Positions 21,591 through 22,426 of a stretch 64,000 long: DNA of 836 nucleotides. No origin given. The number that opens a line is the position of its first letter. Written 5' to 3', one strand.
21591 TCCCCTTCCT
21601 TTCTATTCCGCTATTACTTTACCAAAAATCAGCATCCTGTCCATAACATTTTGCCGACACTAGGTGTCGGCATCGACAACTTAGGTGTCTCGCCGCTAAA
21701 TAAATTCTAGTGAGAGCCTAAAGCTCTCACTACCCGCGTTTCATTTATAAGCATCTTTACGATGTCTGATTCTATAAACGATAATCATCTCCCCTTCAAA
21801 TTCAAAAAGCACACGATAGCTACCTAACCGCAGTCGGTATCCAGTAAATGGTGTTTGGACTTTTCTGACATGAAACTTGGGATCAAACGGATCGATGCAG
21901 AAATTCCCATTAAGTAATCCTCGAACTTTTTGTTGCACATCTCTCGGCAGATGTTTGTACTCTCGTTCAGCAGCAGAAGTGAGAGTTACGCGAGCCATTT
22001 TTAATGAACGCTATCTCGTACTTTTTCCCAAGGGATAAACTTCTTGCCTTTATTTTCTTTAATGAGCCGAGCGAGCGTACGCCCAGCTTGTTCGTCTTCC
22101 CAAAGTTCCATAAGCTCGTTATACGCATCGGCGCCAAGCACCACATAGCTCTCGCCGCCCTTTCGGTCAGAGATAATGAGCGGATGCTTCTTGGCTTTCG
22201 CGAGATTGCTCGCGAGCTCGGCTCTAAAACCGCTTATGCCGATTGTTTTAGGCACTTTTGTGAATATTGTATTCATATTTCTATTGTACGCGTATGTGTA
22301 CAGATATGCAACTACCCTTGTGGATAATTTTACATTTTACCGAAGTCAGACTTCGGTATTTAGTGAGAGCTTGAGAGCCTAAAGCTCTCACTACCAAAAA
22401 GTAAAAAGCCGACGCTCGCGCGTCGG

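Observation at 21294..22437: RelE/Phd toxin-antitoxin cassette bracketed by nested direct-repeat hairpins and near-identical terminators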

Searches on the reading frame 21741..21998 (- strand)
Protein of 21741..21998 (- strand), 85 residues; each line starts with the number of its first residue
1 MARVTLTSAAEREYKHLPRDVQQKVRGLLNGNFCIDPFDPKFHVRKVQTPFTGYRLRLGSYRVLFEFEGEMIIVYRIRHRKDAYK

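Call 7: search_protein_families(library=pfam, proteins=[window:21741-21998:-], max_evalue=0.1)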
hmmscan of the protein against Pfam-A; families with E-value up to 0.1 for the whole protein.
window:21741-21998:- (85 aa): 1 family
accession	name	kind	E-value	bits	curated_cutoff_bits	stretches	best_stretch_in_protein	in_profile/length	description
PF05016.21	ParE_toxin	-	7.5e-06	26.9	23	1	5-84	2-89/89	ParE toxin of type II toxin-antitoxin system, parDE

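Call 11: find_encoding_contigs(protein=window:21741-21998:-, flank=6000, max_places=10)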
Protein window:21741-21998:- (85 aa): 4 contigs read that carry it; 3 places shown.
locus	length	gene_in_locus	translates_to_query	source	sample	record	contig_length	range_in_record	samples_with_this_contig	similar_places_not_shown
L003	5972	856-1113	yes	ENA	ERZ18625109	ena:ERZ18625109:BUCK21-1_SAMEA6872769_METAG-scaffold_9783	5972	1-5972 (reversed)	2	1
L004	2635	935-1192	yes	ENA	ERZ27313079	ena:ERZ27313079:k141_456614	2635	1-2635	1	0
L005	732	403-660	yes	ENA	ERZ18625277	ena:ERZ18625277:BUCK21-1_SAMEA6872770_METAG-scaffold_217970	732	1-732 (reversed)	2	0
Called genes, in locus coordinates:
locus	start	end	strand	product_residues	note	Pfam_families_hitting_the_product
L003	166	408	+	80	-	-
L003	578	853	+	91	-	-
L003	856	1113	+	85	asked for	PF05016:ParE_toxin (weak)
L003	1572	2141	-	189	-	-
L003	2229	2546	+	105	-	PF00829:Ribosomal_L21p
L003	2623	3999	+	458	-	PF00270:DEAD, PF04851:ResIII (weak), PF00271:Helicase_C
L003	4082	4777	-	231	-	PF01471:PG_binding_1 (weak), PF16656:Pur_ac_phosph_N (weak)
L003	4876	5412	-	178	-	-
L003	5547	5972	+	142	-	?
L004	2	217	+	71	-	?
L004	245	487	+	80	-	-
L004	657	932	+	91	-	-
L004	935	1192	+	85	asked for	PF05016:ParE_toxin (weak)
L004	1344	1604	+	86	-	-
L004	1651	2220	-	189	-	-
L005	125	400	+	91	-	-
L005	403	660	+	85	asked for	PF05016:ParE_toxin (weak)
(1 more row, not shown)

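Call 31: search_protein_families(library=ncbifam, proteins=[window:21741-21998:-], max_evalue=0.05)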
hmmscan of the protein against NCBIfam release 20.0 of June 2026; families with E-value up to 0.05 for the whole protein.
window:21741-21998:- (85 aa): 0 families

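Call 71: search_solved_structures(query=window:21741-21998:-, max_evalue=1)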
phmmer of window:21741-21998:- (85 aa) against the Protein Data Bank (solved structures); distinct sequences matched with E-value up to 1: 4.
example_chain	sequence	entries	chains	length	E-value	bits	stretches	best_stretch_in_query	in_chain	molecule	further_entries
3bpq_B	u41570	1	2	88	4.7e-07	33.2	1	9-84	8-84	Toxin RelE3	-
2khe_A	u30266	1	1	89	0.011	19.2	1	3-85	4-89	Toxin-like protein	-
3g5o_B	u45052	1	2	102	0.017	18.6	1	4-85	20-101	Uncharacterized protein Rv2866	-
1wmi_A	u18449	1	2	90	0.25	14.9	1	41-85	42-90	hypothetical protein PHS013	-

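Call 73: search_protein_families(library=padloc, proteins=[window:21741-21998:-], max_evalue=0.01)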
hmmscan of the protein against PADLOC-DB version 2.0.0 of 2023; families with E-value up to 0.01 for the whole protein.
window:21741-21998:- (85 aa): 0 families

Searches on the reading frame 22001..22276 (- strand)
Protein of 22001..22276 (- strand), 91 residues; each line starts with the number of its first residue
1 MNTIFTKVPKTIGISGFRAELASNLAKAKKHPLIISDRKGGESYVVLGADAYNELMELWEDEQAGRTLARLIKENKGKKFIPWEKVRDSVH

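Call 7: search_protein_families(library=pfam, proteins=[window:22001-22276:-], max_evalue=0.1)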
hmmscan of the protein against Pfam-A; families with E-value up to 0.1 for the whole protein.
window:22001-22276:- (91 aa): 2 families
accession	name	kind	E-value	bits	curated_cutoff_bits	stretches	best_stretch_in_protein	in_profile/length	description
PF02604.26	PhdYeFM_antitox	-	0.0001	22.5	29.8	1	10-59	2-51/74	Antitoxin Phd_YefM, type II toxin-antitoxin system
PF17868.7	AAA_lid_8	-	0.099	12.9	22.8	0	23-52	11-39/72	AAA lid domain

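Call 31: search_protein_families(library=ncbifam, proteins=[window:22001-22276:-], max_evalue=0.05)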
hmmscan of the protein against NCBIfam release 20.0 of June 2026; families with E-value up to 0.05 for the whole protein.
window:22001-22276:- (91 aa): 0 families

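Call 33: find_homologous_proteins(query=window:22001-22276:-, max_evalue=0.00001)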
Query window:22001-22276:- (91 aa): 75 proteins with E <= 0.00001 among 75 candidates.
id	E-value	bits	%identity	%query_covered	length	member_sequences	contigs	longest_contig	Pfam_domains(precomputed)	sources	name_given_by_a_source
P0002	5.4e-53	194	100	100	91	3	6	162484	-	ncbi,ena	-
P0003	4.9e-47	175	90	100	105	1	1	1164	-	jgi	jgi:hypothetical protein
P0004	3.9e-46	172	91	96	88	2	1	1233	PF02604.27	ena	-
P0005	1.0e-45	171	92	96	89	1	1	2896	-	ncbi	-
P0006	8.2e-45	168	88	100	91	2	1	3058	-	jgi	-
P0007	5.2e-44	166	87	99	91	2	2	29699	PF02604.27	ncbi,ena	-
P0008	7.2e-44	165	85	100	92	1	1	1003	-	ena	-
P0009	9.1e-44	165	90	96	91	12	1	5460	-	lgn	-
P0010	1.6e-43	164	89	96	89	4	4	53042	-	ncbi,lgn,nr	ncbi:hypothetical protein HY415_01545 [Candidatus Kaiserbacteria bacterium]|nr:hypothetical protein 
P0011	1.8e-43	164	89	96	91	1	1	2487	-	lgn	-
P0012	9.8e-43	161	89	96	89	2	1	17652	-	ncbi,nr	ncbi:MAG: hypothetical protein KGH56_02520 [Patescibacteria group bacterium]|nr:hypothetical protein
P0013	1.0e-42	161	84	100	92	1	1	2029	-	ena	-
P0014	1.1e-42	161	84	100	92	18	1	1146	PF02604.27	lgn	-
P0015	1.4e-42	161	84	100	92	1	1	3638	PF02604.27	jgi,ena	-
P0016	1.6e-42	161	86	100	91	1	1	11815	PF02604.27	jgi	-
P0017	1.7e-42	161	85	100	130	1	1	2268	PF02604.27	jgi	jgi:PHD/YefM family antitoxin component YafN of YafNO toxin-antitoxin module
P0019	2.7e-42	160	82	100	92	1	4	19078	PF02604.27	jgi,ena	-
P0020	3.9e-42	160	85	100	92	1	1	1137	PF02604.27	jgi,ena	-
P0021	5.0e-42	159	84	99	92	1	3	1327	PF02604.27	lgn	-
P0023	5.3e-42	159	82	100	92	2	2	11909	PF02604.27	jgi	jgi:PHD/YefM family antitoxin component YafN of YafNO toxin-antitoxin module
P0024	6.4e-42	159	82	100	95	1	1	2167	PF02604.27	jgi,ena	-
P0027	2.9e-41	157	85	100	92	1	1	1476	PF02604.27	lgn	-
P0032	6.6e-41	156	86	96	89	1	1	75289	-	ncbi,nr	ncbi:MAG: hypothetical protein Q7R59_00705 [bacterium]|nr:hypothetical protein [bacterium]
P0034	1.0e-40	155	80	100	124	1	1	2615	PF02604.27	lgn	-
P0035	2.1e-40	154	79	100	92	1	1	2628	PF02604.27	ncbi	-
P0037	2.9e-40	154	80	100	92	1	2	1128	PF02604.27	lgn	-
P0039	3.0e-40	154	82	99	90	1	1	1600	PF02604.27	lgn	-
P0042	1.8e-39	151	83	96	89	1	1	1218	PF02604.27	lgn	-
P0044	3.4e-39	150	85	96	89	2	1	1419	PF02604.27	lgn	-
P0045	3.4e-39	150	83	96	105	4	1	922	PF02604.27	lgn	-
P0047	3.9e-39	150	78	100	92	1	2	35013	PF02604.27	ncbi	ncbi:MAG: type II toxin-antitoxin system Phd/YefM family antitoxin [Minisyncoccota bacterium]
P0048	4.8e-39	150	78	100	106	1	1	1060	PF02604.27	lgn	-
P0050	8.4e-38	146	78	99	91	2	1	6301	PF02604.27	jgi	-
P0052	1.2e-37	145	79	96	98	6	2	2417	PF02604.27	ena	-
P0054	5.3e-36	140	75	100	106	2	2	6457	PF02604.27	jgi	-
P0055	1.8e-35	138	72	98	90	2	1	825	PF02604.27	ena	-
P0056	3.3e-35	137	74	96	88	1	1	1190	PF02604.27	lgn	-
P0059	1.2e-34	136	75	96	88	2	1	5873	PF02604.27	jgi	-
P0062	9.1e-34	133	71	96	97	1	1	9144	PF02604.27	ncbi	-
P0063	1.6e-33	132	74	96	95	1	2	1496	PF02604.27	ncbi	-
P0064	8.5e-33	130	68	100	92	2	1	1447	PF02604.27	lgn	-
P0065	1.6e-32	129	67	98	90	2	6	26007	PF02604.27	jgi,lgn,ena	-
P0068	8.9e-30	120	64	96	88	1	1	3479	PF02604.27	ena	-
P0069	3.3e-29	118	64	96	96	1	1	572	PF02604.27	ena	-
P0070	1.1e-27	113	64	96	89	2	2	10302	PF02604.27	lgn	-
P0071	2.4e-27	112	64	96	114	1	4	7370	PF02604.27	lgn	-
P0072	2.3e-26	109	63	96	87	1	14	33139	PF02604.27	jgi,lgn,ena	-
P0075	9.8e-22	94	75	65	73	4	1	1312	PF02604.27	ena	-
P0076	5.2e-19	86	67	69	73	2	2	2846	PF02604.27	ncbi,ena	-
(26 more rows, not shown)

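Call 34: find_encoding_contigs(protein=P0010, flank=4000, max_places=4)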
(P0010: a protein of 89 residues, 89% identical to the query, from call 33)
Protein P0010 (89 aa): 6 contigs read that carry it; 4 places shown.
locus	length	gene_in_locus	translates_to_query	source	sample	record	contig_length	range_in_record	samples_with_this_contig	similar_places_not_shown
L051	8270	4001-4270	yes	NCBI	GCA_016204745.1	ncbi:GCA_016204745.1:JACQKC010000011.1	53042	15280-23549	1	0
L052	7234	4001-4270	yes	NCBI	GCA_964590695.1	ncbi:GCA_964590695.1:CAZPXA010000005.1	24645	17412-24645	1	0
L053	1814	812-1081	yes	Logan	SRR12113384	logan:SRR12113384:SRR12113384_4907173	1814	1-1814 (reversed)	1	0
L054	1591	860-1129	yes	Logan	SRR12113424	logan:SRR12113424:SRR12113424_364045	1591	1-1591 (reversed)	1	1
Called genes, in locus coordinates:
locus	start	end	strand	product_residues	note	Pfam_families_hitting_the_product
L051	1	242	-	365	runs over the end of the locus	PF00078:RVT_1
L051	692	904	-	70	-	-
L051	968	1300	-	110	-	-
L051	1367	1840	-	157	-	PF09424:YqeY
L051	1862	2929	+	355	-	PF02646:RmuC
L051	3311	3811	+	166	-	-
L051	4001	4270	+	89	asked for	-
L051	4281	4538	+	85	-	PF05016:ParE_toxin (weak)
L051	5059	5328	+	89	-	PF03144:GTP_EFTU_D2 (weak)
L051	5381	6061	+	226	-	-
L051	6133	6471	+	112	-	PF00829:Ribosomal_L21p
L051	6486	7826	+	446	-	PF00270:DEAD, PF04851:ResIII (weak), PF00271:Helicase_C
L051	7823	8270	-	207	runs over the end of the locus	PF21176:RecR_HhH, PF01751:Toprim (weak), PF13662:Toprim_4, PF21175:RecR_C (weak)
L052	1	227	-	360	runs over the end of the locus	PF00078:RVT_1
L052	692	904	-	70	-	-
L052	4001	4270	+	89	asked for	-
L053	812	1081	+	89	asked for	-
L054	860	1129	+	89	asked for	-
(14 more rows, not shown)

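Call 35: find_encoding_contigs(protein=P0007, flank=4000, max_places=3)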
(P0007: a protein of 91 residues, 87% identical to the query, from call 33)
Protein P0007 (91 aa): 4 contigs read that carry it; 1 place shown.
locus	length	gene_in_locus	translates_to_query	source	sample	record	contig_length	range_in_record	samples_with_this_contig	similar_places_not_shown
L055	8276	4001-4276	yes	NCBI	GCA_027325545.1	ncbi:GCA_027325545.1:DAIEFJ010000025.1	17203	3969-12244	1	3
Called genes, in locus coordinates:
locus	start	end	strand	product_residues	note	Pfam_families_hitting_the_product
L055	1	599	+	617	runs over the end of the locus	PF00989:PAS, PF13426:PAS_9, PF00989:PAS, PF08447:PAS_3, PF08448:PAS_4, PF13426:PAS_9, PF00989:PAS, PF08448:PAS_4, +7 more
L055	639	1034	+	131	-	PF00072:Response_reg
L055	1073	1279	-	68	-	-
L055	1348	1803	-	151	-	PF09424:YqeY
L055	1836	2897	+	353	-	PF02646:RmuC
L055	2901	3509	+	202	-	-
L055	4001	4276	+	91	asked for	PF02604:PhdYeFM_antitox (weak)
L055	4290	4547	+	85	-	PF05016:ParE_toxin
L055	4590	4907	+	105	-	PF00829:Ribosomal_L21p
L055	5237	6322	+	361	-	PF00270:DEAD, PF04851:ResIII, PF00271:Helicase_C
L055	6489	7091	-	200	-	PF21176:RecR_HhH, PF01751:Toprim, PF13662:Toprim_4, PF21175:RecR_C (weak)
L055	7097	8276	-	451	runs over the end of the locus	PF00772:DnaB, PF13481:AAA_25, PF03796:DnaB_C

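Call 36: find_encoding_contigs(protein=P0032, flank=4000, max_places=3)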
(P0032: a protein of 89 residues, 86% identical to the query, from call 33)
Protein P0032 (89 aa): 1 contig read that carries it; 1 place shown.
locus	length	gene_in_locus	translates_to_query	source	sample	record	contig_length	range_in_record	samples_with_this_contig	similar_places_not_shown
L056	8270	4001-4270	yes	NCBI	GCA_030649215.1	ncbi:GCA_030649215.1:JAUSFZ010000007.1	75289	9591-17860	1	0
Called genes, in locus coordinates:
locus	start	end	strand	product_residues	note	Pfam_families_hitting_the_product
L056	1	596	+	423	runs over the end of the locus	PF08245:Mur_ligase_M, PF02875:Mur_ligase_C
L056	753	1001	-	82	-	-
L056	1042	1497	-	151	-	PF09424:YqeY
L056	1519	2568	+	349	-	PF02646:RmuC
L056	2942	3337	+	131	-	-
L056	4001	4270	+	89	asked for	-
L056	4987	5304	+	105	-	PF00829:Ribosomal_L21p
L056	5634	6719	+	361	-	PF00270:DEAD, PF04851:ResIII, PF00271:Helicase_C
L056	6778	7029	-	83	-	-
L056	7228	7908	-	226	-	-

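Call 37: find_encoding_contigs(protein=P0012, flank=4000, max_places=3)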
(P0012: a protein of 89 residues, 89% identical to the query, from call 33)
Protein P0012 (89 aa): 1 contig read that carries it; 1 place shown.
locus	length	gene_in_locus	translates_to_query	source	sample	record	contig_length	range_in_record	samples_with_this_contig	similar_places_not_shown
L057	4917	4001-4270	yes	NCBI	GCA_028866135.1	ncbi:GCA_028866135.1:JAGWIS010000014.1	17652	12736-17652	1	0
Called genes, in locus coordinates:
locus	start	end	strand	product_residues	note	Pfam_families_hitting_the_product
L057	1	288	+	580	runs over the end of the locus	PF03717:PBP_dimer (faint), PF00905:Transpeptidase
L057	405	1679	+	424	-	PF08245:Mur_ligase_M, PF02875:Mur_ligase_C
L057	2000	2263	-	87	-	-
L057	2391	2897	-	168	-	PF09424:YqeY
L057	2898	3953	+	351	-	PF02646:RmuC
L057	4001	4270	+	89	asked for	-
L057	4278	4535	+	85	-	PF05016:ParE_toxin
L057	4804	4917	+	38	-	PF00829:Ribosomal_L21p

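Call 51: find_encoding_contigs(protein=P0005, flank=4000, max_places=3)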
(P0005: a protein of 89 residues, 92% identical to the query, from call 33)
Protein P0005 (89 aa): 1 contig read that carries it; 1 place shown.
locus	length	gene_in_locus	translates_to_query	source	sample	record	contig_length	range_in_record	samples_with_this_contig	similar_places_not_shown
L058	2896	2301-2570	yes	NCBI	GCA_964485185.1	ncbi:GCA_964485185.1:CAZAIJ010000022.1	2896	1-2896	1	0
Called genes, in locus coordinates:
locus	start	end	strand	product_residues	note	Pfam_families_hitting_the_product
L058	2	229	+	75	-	?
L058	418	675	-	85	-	-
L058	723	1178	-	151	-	PF09424:YqeY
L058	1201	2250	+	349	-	PF02646:RmuC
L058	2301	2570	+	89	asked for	-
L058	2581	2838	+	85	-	PF05016:ParE_toxin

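Call 52: find_encoding_contigs(protein=P0009, flank=4000, max_places=3)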
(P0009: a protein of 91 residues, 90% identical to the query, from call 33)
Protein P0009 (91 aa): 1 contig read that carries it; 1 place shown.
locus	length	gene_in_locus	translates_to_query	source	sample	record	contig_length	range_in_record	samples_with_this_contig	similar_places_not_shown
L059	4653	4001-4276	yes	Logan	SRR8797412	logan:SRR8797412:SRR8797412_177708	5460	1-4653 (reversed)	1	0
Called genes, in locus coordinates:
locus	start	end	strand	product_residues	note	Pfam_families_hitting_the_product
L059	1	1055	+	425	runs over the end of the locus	PF08245:Mur_ligase_M, PF02875:Mur_ligase_C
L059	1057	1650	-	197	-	-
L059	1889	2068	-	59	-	-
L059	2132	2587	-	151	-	PF09424:YqeY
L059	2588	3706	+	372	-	PF02646:RmuC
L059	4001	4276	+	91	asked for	-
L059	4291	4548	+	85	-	PF05016:ParE_toxin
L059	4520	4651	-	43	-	?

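Call 53: find_encoding_contigs(protein=P0006, flank=4000, max_places=3)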
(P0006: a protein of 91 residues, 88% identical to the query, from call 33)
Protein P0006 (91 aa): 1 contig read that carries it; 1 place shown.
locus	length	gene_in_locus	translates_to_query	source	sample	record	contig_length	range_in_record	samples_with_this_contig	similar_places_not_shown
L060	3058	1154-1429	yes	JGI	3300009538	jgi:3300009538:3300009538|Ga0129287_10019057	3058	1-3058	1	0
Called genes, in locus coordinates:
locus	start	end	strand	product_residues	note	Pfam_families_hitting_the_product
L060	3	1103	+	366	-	?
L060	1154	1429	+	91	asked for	-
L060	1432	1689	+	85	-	PF05016:ParE_toxin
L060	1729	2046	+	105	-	PF00829:Ribosomal_L21p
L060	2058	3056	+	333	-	?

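Call 62: find_encoding_contigs(protein=P0003, flank=4000, max_places=3)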
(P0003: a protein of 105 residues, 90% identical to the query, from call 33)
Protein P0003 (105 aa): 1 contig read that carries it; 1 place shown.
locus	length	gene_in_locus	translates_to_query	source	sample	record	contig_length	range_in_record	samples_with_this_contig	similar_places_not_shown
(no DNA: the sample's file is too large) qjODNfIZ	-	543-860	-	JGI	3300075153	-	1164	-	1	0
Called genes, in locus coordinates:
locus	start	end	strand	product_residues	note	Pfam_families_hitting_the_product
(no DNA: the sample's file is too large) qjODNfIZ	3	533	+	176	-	?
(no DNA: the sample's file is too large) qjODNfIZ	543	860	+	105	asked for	-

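Call 63: find_encoding_contigs(protein=P0004, flank=4000, max_places=3)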
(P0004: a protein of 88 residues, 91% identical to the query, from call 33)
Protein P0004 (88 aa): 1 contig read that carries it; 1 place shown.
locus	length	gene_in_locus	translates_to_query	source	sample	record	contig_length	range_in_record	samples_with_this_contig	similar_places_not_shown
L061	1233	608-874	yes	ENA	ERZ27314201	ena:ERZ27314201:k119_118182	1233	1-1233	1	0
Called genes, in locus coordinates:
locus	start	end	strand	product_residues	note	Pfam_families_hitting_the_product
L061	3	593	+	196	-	?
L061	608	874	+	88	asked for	PF02604:PhdYeFM_antitox (faint)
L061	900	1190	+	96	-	-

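Call 72: search_solved_structures(query=window:22001-22276:-, max_evalue=1)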
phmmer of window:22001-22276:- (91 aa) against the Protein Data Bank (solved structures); distinct sequences matched with E-value up to 1: 1.
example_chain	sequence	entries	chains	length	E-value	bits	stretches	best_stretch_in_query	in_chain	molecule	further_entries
2a6q_A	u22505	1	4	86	0.062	16.7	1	10-58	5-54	Antitoxin yefM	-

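Call 73: search_protein_families(library=padloc, proteins=[window:22001-22276:-], max_evalue=0.01)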
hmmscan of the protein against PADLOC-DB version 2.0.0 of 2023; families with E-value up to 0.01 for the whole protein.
window:22001-22276:- (91 aa): 0 families
